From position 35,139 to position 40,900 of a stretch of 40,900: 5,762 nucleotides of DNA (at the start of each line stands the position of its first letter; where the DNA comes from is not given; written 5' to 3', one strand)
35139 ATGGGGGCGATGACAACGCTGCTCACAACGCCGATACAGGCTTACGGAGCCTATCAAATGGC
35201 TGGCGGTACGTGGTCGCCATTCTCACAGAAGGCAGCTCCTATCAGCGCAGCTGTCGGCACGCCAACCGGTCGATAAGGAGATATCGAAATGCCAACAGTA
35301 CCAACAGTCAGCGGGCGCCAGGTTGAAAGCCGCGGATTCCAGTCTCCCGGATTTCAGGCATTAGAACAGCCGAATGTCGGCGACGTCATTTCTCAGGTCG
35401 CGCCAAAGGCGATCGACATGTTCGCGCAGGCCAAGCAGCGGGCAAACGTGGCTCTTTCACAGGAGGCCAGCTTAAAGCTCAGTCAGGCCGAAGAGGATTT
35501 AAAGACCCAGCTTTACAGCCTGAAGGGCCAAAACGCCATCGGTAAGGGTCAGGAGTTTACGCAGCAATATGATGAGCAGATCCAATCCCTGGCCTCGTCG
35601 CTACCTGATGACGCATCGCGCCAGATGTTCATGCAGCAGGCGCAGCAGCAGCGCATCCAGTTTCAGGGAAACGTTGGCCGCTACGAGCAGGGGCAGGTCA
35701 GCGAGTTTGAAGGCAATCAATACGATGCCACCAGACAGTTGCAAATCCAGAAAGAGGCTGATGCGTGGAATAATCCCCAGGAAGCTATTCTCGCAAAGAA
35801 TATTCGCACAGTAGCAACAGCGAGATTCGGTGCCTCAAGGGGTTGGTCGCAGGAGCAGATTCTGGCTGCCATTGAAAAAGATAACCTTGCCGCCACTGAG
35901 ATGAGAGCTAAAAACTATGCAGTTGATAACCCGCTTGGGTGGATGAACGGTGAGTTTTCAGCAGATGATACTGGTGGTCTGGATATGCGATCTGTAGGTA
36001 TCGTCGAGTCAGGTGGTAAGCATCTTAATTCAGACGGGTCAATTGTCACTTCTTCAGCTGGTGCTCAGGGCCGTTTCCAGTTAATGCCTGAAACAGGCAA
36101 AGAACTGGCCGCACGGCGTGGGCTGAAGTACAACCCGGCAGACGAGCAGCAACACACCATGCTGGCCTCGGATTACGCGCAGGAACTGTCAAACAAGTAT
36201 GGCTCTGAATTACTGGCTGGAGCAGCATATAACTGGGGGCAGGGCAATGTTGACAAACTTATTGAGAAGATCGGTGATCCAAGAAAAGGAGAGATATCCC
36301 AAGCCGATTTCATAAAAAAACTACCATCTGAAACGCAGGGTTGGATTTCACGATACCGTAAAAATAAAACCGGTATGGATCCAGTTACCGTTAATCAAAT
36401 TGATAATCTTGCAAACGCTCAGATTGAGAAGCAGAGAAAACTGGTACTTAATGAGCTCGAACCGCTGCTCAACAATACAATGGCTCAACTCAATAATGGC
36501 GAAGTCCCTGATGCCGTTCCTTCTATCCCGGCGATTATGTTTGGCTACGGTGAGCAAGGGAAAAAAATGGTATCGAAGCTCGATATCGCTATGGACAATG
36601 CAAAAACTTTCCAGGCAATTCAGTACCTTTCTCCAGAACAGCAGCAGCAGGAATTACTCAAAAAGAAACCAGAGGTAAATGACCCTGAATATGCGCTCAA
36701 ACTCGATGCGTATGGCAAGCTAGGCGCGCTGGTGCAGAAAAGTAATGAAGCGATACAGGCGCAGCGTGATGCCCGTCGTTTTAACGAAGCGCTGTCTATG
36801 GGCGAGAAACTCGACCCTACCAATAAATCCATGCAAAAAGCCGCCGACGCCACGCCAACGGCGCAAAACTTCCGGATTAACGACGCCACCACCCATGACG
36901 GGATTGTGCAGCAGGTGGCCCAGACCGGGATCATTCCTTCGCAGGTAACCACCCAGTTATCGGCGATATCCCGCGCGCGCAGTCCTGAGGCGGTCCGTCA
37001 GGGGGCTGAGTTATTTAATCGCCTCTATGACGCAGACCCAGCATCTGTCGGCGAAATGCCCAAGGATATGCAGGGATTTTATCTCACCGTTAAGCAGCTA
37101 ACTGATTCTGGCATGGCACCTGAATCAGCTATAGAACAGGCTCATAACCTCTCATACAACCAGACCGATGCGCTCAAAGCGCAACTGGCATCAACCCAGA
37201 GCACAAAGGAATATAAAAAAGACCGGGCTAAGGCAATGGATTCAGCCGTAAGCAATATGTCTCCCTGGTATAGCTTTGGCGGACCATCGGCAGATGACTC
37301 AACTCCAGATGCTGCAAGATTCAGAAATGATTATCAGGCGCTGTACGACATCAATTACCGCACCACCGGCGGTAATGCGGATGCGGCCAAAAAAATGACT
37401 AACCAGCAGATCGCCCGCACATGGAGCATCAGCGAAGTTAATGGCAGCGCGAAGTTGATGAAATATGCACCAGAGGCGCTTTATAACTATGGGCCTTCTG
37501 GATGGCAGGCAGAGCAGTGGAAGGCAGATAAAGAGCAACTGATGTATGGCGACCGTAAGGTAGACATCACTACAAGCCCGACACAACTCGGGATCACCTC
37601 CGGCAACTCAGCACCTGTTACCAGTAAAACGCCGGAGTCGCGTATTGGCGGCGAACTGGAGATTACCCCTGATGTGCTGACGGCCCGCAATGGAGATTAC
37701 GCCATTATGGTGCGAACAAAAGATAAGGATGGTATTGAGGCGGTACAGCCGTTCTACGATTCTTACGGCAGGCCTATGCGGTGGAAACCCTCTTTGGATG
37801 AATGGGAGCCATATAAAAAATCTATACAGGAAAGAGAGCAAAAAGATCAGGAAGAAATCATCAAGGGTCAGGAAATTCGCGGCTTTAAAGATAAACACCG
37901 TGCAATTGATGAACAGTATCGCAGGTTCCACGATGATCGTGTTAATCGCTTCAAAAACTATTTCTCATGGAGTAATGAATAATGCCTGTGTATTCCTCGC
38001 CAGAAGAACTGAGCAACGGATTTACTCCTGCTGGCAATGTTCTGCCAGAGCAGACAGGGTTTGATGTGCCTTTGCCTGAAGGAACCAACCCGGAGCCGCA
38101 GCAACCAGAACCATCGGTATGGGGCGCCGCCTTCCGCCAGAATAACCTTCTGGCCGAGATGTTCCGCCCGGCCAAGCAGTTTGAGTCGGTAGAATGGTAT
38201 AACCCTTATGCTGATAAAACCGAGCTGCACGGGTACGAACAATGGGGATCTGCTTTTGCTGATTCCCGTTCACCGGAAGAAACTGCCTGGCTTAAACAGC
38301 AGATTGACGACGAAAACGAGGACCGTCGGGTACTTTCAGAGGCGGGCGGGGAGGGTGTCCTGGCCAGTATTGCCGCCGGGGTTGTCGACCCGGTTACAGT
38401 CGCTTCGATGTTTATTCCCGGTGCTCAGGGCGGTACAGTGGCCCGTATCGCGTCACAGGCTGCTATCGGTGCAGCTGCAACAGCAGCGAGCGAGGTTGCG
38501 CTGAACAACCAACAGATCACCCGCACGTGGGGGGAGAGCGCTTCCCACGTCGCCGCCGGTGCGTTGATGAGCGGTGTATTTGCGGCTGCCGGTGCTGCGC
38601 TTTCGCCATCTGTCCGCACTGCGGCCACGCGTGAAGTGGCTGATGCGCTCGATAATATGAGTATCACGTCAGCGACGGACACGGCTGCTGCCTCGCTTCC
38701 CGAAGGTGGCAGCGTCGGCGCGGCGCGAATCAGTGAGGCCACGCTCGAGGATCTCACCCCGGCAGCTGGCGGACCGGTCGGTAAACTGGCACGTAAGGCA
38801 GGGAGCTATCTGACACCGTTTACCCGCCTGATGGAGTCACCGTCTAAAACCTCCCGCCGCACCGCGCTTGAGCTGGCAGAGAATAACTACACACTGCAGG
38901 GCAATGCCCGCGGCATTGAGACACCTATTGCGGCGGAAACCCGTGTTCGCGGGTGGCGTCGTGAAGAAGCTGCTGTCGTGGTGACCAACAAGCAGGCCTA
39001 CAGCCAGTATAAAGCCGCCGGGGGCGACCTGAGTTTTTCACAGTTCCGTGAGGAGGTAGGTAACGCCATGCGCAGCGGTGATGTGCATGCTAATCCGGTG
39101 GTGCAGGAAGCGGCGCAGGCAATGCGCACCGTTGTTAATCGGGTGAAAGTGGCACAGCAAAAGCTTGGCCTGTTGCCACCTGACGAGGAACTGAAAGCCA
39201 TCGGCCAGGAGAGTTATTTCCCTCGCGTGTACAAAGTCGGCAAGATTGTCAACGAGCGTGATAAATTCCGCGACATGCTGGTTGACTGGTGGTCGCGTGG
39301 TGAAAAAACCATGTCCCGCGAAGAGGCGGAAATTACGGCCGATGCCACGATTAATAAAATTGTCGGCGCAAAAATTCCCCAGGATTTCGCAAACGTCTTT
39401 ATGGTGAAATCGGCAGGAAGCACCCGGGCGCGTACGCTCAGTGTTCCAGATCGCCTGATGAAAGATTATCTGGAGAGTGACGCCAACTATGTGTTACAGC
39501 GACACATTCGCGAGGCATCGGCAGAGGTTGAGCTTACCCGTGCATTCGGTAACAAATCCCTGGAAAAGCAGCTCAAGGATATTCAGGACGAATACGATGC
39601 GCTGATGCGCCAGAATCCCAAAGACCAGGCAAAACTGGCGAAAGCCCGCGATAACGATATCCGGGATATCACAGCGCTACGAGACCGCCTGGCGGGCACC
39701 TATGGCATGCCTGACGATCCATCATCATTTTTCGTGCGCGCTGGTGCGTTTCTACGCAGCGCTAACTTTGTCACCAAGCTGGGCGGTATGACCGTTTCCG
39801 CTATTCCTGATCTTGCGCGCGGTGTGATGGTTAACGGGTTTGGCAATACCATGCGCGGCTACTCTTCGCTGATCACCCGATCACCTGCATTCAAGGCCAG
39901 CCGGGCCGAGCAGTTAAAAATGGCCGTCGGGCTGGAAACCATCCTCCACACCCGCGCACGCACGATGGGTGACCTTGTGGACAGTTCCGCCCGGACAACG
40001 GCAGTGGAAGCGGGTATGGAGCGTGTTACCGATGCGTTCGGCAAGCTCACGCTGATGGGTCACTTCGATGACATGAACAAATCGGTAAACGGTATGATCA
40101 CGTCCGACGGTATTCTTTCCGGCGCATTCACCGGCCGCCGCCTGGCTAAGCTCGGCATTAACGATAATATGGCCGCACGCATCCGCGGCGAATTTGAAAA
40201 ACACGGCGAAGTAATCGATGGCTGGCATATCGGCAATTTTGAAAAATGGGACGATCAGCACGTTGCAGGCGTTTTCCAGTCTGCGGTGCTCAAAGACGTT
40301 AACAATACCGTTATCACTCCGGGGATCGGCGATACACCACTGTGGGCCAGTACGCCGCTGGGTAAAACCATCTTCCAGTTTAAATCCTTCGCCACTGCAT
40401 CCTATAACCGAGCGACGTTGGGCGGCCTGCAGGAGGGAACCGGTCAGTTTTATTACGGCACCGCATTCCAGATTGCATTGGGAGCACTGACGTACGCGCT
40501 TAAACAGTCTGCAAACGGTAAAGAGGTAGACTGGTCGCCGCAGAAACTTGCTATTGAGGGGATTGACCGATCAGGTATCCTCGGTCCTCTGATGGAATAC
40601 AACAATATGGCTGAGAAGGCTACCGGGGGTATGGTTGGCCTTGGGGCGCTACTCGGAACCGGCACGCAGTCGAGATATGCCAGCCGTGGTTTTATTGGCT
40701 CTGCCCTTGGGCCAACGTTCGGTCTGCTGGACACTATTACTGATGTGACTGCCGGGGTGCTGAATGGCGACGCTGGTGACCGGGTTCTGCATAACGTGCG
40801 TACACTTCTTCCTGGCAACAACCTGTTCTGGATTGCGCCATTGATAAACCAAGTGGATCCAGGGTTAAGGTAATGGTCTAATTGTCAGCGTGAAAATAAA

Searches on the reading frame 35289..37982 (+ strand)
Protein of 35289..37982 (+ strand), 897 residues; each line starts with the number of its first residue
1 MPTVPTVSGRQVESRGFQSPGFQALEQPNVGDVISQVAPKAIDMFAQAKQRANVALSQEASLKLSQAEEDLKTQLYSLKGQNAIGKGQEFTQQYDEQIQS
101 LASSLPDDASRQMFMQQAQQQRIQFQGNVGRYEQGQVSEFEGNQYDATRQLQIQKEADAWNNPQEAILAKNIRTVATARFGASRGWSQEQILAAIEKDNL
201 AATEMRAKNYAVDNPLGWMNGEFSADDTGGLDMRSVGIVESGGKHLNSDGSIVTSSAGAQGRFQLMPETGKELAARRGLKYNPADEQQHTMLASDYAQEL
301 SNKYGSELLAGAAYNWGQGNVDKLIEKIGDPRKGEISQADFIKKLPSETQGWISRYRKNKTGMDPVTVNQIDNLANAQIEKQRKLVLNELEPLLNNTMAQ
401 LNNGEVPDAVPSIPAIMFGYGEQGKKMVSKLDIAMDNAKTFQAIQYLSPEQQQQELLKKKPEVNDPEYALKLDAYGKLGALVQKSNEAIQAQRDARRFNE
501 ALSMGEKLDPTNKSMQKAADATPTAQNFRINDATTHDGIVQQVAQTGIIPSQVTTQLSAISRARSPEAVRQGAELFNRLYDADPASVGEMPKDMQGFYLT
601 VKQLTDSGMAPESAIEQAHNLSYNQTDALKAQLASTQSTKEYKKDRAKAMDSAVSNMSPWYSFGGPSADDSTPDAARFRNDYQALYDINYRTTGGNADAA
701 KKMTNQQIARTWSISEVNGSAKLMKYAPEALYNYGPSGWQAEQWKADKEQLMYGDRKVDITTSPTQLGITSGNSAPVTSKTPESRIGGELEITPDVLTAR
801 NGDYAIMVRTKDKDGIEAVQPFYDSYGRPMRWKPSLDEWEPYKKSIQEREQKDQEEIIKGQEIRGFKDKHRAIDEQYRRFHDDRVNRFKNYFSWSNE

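Call 10: search_protein_families(library=phrogs, proteins=[window:35289-37982:+], max_evalue=0.01)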
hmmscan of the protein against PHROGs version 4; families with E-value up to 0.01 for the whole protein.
window:35289-37982:+ (897 aa): 8 families
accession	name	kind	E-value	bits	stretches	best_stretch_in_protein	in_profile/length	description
phrog_1044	-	lysis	0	1167.7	1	1-897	1-900/900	endolysin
phrog_38128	-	unknown function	6.8e-279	927.3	1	363-895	1-532/534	-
phrog_19141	-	unknown function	3.5e-203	677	1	1-463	1-472/479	-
phrog_36437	-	unknown function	1.5e-140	469.6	1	1-360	1-369/374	-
phrog_992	-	head and packaging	3.4e-37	129.4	1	1-338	1-205/764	head protein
phrog_10475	-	lysis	5.1e-21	75.9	2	1-193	1-215/700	endolysin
phrog_14342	-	tail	2.3e-12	48.2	1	252-352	172-264/272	lytic tail fiber protein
phrog_2013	-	tail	3.1e-10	40.4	1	45-355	295-584/657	lytic tail protein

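Call 11: search_protein_families(library=pfam, proteins=[window:35289-37982:+], max_evalue=0.01)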
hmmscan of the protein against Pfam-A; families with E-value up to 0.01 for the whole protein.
window:35289-37982:+ (897 aa): 2 families
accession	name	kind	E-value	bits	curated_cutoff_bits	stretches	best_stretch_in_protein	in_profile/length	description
PF01464.25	SLT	-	1.7e-08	34.5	21.3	1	253-329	31-109/117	Transglycosylase SLT domain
PF09371.15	Tex_N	-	0.0047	17.1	32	0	352-390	33-74/75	Tex-like protein N-terminal domain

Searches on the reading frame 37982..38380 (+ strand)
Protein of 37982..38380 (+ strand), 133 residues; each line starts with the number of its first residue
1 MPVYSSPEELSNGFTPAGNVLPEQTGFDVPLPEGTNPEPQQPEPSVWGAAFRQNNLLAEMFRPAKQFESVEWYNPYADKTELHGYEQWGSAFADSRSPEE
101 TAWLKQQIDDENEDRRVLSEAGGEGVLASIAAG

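Call 74: search_protein_families(library=phrogs, proteins=[window:37982-38380:+], max_evalue=0.01)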
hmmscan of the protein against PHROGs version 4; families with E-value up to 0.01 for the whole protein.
window:37982-38380:+ (133 aa): 1 family
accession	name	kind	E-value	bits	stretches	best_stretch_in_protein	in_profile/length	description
phrog_342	-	head and packaging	9.8e-23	81.1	1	24-133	203-322/1235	internal virion protein with endolysin domain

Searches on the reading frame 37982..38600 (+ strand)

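Call 74: search_protein_families(library=phrogs, proteins=[window:37982-38600:+], max_evalue=0.01)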
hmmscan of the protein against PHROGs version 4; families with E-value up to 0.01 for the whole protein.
window:37982-38600:+ (206 aa): 1 family
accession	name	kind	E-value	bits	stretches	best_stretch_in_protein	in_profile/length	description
phrog_342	-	head and packaging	2.8e-48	165.7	1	24-205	203-401/1235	internal virion protein with endolysin domain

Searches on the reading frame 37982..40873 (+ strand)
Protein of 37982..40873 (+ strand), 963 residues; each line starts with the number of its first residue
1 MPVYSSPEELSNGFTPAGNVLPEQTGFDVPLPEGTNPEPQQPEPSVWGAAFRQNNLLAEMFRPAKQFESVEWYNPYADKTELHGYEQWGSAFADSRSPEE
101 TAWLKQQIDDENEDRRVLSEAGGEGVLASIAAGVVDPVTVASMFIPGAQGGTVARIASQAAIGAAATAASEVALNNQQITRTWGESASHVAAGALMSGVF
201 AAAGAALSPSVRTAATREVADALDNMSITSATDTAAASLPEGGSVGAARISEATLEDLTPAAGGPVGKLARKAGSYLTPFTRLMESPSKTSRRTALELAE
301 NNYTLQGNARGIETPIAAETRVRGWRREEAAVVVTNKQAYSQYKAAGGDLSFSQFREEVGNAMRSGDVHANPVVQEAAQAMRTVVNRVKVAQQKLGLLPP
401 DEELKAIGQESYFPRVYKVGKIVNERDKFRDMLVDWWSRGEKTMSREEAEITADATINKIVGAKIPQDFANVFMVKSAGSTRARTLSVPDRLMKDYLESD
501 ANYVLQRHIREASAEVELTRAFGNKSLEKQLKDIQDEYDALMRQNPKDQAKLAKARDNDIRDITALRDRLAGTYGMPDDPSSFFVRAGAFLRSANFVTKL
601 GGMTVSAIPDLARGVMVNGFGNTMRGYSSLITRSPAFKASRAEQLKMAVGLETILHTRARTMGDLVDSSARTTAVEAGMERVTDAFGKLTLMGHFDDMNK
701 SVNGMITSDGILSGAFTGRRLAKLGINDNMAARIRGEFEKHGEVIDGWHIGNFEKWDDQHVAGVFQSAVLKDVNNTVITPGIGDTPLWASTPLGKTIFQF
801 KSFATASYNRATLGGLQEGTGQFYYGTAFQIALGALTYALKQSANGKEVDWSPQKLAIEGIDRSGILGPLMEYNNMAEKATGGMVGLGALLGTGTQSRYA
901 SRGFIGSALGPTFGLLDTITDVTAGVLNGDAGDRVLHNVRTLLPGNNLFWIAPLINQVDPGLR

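Call 10: search_protein_families(library=phrogs, proteins=[window:37982-40873:+], max_evalue=0.01)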
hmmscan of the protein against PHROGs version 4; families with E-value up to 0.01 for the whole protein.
window:37982-40873:+ (963 aa): 4 families
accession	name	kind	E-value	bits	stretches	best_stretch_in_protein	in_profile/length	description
phrog_16310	-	unknown function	4.5e-271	903.5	1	386-962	801-1410/1411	-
phrog_342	-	head and packaging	1.9e-203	679.7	1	24-960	203-1224/1235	internal virion protein with endolysin domain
phrog_23925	-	unknown function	8.2e-05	22.6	1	496-614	308-421/471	-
phrog_37474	-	unknown function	0.00011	20.5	1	725-811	1840-1923/2087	-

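Call 11: search_protein_families(library=pfam, proteins=[window:37982-40873:+], max_evalue=0.01)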
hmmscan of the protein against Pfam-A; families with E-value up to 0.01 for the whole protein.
window:37982-40873:+ (963 aa): 0 families

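Call 28: search_protein_families(library=ncbifam, proteins=[window:37982-40873:+], max_evalue=1)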
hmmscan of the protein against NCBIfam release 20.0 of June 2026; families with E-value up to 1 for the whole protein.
window:37982-40873:+ (963 aa): 1 family
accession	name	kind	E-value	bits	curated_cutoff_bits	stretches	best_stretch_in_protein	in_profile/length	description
NF033928.1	alph_xenorhab_A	subfamily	0.12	11.6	125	0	91-141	173-223/339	alpha-xenorhabdolysin family binary toxin subunit A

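Call 50: find_related_loci(query=A3, collection=viral_contigs, flank=10000)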
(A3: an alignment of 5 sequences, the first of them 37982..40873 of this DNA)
Query A3 (963 aa) in viral_contigs; peptide patterns used: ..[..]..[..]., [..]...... (x = any residue, [..] = any of these).
274 stretches matched a pattern; 136 encode a relative of the query (tblastn E <= 1e-3); the best 80 are kept; 80 distinct loci.
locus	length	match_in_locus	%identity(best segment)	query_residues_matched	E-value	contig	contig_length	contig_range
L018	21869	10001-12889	99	1-963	0e+0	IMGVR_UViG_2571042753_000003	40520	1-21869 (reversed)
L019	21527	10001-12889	99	1-963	0e+0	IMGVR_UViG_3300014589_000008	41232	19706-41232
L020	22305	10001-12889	99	1-963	0e+0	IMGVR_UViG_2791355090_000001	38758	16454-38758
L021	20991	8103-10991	99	1-963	0e+0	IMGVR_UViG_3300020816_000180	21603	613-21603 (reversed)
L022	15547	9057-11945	98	1-963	0e+0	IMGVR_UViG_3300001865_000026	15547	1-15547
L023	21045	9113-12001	98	1-963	0e+0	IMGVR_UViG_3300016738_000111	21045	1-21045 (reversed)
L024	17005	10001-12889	98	1-963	0e+0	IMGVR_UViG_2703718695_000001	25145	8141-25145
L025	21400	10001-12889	98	1-963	0e+0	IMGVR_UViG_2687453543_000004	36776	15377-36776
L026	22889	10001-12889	97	1-963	0e+0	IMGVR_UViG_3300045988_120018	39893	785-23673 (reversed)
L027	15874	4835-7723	97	1-963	0e+0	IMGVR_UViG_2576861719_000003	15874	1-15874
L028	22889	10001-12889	97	1-963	0e+0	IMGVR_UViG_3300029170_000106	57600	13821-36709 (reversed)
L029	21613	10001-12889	97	1-963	0e+0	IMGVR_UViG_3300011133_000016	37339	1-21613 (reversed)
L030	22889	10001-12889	97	1-963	0e+0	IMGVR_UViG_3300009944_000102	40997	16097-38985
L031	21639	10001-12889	97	1-963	0e+0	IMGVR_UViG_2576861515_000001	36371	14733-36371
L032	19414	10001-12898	97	1-963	0e+0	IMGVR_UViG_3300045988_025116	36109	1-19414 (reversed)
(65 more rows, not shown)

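Call 56: search_solved_structures(query=A3, max_evalue=1, show_alignments=2)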
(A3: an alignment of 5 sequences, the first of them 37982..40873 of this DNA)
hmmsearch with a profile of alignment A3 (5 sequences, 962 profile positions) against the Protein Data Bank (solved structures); distinct sequences matched with E-value up to 1: 5.
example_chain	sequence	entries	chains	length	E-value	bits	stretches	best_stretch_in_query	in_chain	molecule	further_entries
3kx2_B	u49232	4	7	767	0.31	12.1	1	470-544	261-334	Pre-mRNA-splicing factor ATP-dependent RNA helicase PRP43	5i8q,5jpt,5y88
2xau_A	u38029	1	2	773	0.31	12.1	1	470-544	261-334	PRE-MRNA-SPLICING FACTOR ATP-DEPENDENT RNA HELICASE PRP43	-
8rdy_A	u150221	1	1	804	0.33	12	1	470-544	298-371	Pre-mRNA-splicing factor ATP-dependent RNA helicase PRP43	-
5x5j_A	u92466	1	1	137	0.93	10.6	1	540-598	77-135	AdeR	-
5xjp_A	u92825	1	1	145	0.98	10.5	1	540-598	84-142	AdeR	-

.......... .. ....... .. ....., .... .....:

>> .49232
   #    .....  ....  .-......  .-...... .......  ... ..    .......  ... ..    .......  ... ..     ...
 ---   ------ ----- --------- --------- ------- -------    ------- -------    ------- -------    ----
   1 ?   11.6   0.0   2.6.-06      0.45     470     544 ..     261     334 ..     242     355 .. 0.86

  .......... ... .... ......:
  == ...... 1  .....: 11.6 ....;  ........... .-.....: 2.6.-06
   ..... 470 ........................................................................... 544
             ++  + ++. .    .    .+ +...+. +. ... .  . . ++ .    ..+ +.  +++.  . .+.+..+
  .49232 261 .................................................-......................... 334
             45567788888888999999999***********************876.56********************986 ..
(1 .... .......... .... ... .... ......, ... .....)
